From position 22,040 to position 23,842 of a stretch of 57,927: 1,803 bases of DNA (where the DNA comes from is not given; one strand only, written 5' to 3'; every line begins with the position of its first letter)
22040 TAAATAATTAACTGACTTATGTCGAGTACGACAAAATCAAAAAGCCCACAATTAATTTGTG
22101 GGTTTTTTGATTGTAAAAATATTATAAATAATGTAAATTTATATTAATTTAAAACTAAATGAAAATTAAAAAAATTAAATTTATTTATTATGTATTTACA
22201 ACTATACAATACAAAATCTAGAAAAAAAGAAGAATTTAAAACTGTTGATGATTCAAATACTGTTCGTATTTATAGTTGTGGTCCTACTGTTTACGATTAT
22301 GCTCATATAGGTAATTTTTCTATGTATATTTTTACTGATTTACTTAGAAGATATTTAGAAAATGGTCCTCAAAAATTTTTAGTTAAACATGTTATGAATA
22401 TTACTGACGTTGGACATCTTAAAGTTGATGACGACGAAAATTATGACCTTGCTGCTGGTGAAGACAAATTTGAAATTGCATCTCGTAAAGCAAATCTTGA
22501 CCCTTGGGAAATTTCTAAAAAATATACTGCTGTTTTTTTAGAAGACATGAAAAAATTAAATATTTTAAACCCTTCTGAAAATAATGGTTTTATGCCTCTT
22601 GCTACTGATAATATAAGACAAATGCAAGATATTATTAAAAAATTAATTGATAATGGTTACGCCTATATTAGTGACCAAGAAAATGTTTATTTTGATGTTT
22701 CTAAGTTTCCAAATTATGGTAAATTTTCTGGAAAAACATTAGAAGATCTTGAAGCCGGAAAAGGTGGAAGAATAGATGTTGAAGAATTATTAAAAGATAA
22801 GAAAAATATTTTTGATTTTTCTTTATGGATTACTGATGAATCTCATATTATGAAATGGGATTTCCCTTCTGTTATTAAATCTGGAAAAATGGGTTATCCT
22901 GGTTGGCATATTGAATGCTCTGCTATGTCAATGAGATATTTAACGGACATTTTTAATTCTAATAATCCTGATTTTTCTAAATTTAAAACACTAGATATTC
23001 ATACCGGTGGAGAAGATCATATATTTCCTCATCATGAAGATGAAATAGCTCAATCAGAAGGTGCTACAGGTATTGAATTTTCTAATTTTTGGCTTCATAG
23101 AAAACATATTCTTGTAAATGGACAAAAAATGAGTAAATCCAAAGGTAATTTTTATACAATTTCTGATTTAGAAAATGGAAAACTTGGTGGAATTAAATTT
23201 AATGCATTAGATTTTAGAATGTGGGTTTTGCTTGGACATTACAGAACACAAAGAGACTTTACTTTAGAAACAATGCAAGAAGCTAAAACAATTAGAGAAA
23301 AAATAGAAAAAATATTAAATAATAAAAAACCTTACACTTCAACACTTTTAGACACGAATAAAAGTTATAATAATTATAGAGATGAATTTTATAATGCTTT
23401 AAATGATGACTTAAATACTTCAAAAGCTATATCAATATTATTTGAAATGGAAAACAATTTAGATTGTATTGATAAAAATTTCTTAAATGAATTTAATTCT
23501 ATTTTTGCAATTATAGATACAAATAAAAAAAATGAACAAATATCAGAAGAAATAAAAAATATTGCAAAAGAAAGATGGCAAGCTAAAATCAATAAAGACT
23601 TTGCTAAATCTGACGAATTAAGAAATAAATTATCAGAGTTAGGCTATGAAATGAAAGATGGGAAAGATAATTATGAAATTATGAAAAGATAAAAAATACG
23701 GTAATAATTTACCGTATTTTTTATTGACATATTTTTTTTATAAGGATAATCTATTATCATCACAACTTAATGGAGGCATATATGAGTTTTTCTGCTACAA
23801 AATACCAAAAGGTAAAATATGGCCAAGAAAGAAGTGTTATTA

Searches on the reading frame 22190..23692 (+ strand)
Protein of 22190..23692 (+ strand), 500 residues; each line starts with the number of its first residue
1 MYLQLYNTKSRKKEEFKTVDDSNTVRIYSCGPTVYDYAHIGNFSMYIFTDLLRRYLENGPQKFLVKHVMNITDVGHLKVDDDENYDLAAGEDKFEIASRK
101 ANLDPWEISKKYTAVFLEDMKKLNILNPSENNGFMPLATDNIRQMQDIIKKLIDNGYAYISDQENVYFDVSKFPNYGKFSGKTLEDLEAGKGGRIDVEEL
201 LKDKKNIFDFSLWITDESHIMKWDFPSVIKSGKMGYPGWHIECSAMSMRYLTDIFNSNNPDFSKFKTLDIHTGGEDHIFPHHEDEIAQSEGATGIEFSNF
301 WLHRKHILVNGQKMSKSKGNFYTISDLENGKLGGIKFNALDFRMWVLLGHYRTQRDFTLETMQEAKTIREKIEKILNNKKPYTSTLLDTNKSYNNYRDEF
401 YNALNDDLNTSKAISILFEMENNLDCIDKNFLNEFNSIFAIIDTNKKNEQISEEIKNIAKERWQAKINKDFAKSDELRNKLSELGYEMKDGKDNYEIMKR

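Call 51: search_protein_families(library=ncbifam, proteins=[window:22190-23692:+], max_evalue=0.00001)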
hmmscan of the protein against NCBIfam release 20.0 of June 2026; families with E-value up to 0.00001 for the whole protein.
window:22190-23692:+ (500 aa): 4 families
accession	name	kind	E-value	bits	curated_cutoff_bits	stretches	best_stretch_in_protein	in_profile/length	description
TIGR00435.1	cysS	equivalog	3.2e-112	376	340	1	3-494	1-460/466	cysteine--tRNA ligase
NF011108.0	PRK14536.1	equivalog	7.4e-108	361.4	780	1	1-493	1-483/490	cysteine--tRNA ligase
NF011107.0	PRK14534.1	equivalog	1.4e-83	281.5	744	1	1-494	1-475/481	cysteine--tRNA ligase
TIGR03447.1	mycothiol_MshC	equivalog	1.7e-53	181.9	485.1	1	3-420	18-381/411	cysteine--1-D-myo-inosityl 2-amino-2-deoxy-alpha-D-glucopyranoside ligase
